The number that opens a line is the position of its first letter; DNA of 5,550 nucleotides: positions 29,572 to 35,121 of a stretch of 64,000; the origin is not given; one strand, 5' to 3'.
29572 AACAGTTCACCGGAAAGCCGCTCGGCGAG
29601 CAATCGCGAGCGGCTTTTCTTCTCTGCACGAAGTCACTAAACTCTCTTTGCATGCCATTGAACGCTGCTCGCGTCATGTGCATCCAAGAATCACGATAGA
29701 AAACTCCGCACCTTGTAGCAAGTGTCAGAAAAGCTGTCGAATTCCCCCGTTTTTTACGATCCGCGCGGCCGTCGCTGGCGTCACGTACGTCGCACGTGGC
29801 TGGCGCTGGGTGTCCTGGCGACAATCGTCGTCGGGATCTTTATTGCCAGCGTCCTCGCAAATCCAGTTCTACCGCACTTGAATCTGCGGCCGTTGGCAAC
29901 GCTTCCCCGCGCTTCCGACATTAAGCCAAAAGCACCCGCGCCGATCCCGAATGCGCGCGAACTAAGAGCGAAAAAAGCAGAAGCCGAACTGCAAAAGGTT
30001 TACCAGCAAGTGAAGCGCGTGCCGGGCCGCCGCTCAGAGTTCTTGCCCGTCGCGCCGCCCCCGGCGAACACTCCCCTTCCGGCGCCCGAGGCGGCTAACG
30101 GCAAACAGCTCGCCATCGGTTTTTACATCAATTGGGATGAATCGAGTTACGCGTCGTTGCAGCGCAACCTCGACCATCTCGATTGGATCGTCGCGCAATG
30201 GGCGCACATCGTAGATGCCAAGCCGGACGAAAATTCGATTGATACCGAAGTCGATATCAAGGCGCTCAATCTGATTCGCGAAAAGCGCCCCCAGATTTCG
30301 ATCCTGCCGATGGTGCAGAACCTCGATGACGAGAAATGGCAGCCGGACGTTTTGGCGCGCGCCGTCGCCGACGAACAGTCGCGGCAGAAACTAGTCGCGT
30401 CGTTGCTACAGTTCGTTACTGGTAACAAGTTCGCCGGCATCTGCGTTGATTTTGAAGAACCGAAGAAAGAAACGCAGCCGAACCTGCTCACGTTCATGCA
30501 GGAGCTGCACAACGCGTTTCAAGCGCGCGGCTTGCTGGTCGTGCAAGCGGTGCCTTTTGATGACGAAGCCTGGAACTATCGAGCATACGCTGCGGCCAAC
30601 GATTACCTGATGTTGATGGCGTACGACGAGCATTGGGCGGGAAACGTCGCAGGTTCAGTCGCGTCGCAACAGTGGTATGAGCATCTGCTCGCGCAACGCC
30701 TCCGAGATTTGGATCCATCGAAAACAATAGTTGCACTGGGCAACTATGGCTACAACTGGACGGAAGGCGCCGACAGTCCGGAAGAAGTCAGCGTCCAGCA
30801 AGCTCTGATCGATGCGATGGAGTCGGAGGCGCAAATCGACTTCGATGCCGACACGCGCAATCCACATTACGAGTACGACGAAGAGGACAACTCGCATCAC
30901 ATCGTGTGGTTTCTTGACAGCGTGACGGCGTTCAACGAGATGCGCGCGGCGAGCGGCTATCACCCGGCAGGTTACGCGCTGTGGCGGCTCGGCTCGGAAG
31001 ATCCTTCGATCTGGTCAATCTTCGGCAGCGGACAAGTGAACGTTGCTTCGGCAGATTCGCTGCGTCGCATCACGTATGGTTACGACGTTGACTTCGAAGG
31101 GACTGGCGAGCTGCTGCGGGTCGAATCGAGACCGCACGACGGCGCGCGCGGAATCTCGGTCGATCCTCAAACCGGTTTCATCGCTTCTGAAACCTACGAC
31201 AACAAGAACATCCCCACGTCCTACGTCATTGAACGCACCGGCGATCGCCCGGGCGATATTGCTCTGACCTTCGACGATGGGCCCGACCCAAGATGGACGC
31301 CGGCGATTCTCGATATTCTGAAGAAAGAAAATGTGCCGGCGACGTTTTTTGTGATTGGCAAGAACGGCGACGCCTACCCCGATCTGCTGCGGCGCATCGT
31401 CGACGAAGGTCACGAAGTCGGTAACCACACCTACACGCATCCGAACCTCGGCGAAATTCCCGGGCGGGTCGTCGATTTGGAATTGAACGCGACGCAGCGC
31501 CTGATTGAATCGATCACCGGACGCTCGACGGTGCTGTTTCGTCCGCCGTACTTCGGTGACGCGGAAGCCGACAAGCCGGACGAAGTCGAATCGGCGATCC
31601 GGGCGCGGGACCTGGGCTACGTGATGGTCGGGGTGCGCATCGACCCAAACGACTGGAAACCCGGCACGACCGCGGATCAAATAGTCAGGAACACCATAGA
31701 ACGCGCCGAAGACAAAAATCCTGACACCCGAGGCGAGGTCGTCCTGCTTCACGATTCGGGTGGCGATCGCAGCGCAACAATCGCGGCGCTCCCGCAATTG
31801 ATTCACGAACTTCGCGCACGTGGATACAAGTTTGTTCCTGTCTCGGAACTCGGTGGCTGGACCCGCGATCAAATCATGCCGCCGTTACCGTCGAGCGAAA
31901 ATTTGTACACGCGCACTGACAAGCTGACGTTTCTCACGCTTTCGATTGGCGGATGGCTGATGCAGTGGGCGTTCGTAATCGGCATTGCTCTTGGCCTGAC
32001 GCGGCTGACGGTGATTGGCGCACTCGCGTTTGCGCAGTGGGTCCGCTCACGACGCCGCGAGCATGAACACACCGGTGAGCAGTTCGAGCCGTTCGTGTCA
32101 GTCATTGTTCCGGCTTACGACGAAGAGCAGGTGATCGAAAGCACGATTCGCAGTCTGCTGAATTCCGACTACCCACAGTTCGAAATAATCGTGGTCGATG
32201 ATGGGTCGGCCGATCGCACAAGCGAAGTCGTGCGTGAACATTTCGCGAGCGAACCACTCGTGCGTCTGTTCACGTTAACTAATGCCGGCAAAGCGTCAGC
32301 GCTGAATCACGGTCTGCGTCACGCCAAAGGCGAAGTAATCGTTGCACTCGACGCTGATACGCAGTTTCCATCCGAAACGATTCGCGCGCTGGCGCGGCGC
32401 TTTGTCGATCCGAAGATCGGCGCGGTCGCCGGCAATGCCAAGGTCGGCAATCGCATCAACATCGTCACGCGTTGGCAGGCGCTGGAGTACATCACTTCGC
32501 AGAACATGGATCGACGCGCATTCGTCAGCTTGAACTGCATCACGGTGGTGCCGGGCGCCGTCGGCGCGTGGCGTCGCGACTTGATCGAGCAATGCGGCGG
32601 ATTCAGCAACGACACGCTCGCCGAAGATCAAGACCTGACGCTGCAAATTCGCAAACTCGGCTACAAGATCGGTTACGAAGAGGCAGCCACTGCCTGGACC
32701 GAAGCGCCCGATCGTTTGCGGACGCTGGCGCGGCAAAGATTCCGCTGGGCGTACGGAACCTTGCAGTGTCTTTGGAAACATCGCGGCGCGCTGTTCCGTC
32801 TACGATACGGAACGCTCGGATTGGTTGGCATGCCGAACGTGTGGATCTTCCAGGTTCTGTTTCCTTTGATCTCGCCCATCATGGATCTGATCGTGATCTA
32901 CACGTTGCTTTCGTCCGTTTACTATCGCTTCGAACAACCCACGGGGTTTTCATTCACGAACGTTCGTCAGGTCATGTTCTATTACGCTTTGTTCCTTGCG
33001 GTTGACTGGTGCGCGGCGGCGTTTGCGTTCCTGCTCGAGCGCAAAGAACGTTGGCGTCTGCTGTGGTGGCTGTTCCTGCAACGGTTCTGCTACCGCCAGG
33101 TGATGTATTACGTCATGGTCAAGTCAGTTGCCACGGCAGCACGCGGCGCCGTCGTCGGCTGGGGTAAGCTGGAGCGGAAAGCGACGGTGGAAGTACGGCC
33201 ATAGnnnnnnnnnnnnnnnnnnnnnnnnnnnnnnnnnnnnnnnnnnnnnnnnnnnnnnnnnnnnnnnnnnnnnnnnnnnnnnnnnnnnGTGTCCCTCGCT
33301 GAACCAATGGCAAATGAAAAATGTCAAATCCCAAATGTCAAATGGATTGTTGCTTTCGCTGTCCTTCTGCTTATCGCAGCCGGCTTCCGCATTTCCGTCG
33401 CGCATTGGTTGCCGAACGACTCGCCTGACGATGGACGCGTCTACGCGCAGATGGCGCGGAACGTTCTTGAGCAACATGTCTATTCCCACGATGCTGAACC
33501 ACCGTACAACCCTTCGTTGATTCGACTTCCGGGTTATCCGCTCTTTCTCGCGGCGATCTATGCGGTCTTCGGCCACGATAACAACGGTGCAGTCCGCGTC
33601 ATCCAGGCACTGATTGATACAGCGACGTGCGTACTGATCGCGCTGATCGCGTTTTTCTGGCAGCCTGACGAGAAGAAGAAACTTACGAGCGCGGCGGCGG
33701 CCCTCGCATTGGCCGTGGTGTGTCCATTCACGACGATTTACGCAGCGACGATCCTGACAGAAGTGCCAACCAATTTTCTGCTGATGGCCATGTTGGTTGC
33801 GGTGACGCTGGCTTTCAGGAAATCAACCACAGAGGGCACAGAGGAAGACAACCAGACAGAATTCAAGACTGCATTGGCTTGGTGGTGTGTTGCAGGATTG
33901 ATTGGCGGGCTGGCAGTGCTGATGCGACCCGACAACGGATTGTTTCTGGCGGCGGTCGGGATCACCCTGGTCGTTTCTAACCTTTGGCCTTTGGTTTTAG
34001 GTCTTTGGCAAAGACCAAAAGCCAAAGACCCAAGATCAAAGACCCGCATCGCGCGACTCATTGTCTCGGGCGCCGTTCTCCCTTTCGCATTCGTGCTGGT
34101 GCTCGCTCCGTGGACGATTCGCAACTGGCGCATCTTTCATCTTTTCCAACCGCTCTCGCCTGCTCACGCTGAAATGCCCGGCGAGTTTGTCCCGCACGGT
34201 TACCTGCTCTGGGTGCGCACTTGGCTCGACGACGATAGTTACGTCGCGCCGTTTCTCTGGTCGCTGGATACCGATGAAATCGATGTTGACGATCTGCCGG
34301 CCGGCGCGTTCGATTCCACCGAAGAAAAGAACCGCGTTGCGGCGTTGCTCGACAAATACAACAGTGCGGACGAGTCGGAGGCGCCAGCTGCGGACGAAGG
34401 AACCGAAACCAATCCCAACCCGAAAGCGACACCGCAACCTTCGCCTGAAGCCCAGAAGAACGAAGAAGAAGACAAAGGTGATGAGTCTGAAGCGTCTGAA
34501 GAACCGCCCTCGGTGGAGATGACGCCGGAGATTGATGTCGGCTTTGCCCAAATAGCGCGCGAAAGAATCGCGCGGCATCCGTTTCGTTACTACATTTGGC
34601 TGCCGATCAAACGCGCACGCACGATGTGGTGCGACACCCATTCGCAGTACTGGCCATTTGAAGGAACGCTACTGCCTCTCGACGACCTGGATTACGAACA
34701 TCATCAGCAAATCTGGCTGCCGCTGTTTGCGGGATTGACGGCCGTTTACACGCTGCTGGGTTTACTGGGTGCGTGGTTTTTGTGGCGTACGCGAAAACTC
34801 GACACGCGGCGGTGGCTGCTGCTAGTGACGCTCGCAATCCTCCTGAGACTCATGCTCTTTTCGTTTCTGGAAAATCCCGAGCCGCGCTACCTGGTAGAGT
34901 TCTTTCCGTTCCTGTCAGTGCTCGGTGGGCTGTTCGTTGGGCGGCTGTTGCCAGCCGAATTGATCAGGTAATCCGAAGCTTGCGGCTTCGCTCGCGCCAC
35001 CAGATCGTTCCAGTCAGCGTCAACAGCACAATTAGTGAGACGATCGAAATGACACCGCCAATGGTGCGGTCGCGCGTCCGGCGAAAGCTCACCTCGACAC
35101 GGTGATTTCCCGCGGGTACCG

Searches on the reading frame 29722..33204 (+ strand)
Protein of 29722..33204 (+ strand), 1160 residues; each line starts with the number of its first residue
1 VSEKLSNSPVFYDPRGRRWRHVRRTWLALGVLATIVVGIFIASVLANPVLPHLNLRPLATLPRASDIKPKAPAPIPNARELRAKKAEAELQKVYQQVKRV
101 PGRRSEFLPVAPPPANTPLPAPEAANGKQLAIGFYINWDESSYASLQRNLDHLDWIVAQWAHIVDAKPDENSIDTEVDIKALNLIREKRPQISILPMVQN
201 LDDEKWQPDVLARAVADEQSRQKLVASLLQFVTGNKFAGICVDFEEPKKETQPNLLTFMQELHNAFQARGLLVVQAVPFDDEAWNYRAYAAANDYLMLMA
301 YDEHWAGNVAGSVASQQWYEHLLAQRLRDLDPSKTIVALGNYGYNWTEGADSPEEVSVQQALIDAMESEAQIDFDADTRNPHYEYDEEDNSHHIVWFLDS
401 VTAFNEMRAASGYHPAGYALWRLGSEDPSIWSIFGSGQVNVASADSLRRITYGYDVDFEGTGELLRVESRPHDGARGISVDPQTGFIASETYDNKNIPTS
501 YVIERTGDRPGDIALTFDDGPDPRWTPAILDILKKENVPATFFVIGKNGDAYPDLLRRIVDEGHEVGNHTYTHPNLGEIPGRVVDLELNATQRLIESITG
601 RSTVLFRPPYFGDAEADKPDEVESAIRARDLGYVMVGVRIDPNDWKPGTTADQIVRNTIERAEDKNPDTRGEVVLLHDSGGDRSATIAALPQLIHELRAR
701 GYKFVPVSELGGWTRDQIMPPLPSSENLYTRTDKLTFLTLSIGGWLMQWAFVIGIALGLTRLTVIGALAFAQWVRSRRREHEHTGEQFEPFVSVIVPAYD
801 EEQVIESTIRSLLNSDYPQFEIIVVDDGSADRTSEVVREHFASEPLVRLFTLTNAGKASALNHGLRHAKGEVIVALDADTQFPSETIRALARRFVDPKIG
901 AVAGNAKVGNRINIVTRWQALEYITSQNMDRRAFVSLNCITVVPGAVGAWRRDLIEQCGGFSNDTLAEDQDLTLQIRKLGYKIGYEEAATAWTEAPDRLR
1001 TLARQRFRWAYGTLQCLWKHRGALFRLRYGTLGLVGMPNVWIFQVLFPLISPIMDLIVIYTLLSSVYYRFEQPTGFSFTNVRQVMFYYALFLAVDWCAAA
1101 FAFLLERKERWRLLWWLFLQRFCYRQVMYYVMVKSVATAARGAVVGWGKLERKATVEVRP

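Call 7: search_protein_families(library=pfam, proteins=[window:29722-33204:+])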
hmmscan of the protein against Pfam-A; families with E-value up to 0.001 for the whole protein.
window:29722-33204:+ (1160 aa): 8 families
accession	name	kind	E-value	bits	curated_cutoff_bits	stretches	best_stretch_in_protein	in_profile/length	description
PF01522.26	Polysacc_deac_1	-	2.7e-36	124.7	23.1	1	510-610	6-105/124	Polysaccharide deacetylase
PF00535.33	Glycos_transf_2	-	2.1e-35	122.6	23.3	1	793-937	1-146/168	Glycosyl transferase family 2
PF13641.12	Glyco_tranf_2_3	-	1.9e-34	120.1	27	1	792-1012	3-230/230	Glycosyltransferase like family 2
PF13632.12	Glyco_trans_2_3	-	6.4e-24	85.3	27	1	873-1063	2-193/198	Glycosyl transferase family group 2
PF13506.12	Glyco_transf_21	-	1e-18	67.9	21.7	1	856-1010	17-173/174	Glycosyl transferase family 21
PF00704.34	Glyco_hydro_18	-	5e-17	63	29.6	1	132-424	3-315/317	Glycosyl hydrolases family 18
PF03142.21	Chitin_synth_2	-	2.4e-09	36.8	27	1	864-952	196-286/527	Chitin synthase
PF10111.15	Glyco_tranf_2_2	-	8.3e-09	35.8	27.3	1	793-890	1-102/276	Glycosyltransferase like family 2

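Call 11: find_homologous_proteins(query=window:29722-33204:+, max_evalue=1e-50)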
Query window:29722-33204:+ (1160 aa): 1691 proteins with E <= 1e-50 among 8000 candidates; the best 120 are listed.
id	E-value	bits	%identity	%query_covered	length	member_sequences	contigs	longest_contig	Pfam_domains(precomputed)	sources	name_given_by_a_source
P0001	0.0e+0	2691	100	100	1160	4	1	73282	PF13632.13,PF10111.15,PF13506.14,PF13641.13,PF01522.27,PF03142.22,PF01644.24,PF00704.35,PF00535.33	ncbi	ncbi:MAG TPA: glycosyltransferase [Pyrinomonadaceae bacterium]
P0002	0.0e+0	2358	86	100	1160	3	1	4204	PF13632.13,PF10111.15,PF13506.14,PF13641.13,PF01522.27,PF03142.22,PF01644.24,PF00704.35,PF00535.33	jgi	-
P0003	0.0e+0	2283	84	100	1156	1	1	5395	PF13632.13,PF10111.15,PF13506.14,PF13641.13,PF01522.27,PF03142.22,PF01644.24,PF00704.35,PF00535.33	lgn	-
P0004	0.0e+0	2280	83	100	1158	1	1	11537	PF13632.13,PF10111.15,PF13506.14,PF13641.13,PF01522.27,PF03142.22,PF01644.24,PF00704.35,PF00535.33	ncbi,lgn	-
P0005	0.0e+0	2241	83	98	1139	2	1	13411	PF13632.13,PF10111.15,PF13506.14,PF13641.13,PF01522.27,PF03142.22,PF01644.24,PF00704.35,PF00535.33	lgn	-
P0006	0.0e+0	2194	79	100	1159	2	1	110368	PF13632.13,PF10111.15,PF13506.14,PF13641.13,PF01522.27,PF03142.22,PF01644.24,PF00704.35,PF00535.33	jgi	jgi:peptidoglycan-N-acetylglucosamine deacetylase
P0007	0.0e+0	2139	78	100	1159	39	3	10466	PF13632.13,PF10111.15,PF13506.14,PF13641.13,PF01522.27,PF03142.22,PF01644.24,PF00704.35,PF00535.33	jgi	-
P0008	0.0e+0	2132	78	100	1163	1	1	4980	PF13632.13,PF10111.15,PF13506.14,PF13641.13,PF01522.27,PF03142.22,PF01644.24,PF00704.35,PF00535.33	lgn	-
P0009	0.0e+0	2127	77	100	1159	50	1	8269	PF13632.13,PF10111.15,PF13506.14,PF13641.13,PF01522.27,PF03142.22,PF01644.24,PF00704.35,PF00535.33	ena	-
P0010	0.0e+0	2125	77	100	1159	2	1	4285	PF13632.13,PF10111.15,PF13506.14,PF13641.13,PF01522.27,PF03142.22,PF01644.24,PF00704.35,PF00535.33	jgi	-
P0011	0.0e+0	2124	78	100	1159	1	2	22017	PF13632.13,PF10111.15,PF13506.14,PF13641.13,PF01522.27,PF03142.22,PF01644.24,PF00704.35,PF00535.33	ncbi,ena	-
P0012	0.0e+0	2123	78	100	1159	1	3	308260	PF13632.13,PF10111.15,PF13506.14,PF13641.13,PF01522.27,PF03142.22,PF01644.24,PF00704.35,PF00535.33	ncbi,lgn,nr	ncbi:MAG: peptidoglycan-N-acetylglucosamine deacetylase [Blastocatellia bacterium]|nr:peptidoglycan-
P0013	0.0e+0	2120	77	100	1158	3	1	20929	PF13632.13,PF10111.15,PF13506.14,PF13641.13,PF01522.27,PF03142.22,PF01644.24,PF00704.35,PF00535.33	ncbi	-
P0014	0.0e+0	2118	77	100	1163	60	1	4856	PF13632.13,PF10111.15,PF13506.14,PF13641.13,PF01522.27,PF03142.22,PF01644.24,PF00704.35,PF00535.33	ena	-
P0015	0.0e+0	2117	77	100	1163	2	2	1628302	PF13632.13,PF10111.15,PF13506.14,PF13641.13,PF01522.27,PF03142.22,PF01644.24,PF00704.35,PF00535.33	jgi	jgi:cellulose synthase/poly-beta-1,6-N-acetylglucosamine synthase-like glycosyltransferase/peptidogl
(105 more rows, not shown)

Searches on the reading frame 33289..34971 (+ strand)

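Call 7: search_protein_families(library=pfam, proteins=[window:33289-34971:+])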
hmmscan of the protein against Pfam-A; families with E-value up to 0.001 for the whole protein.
window:33289-34971:+ (560 aa): 2 families
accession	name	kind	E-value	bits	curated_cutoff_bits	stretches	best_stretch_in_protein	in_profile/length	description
PF13231.12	PMT_2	-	1.4e-05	25.8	26.1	1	81-231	4-133/160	Dolichyl-phosphate-mannose-protein mannosyltransferase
PF03901.23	Glyco_transf_22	-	0.0002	21.2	23.8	0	480-553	268-334/414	Alg9-like mannosyltransferase family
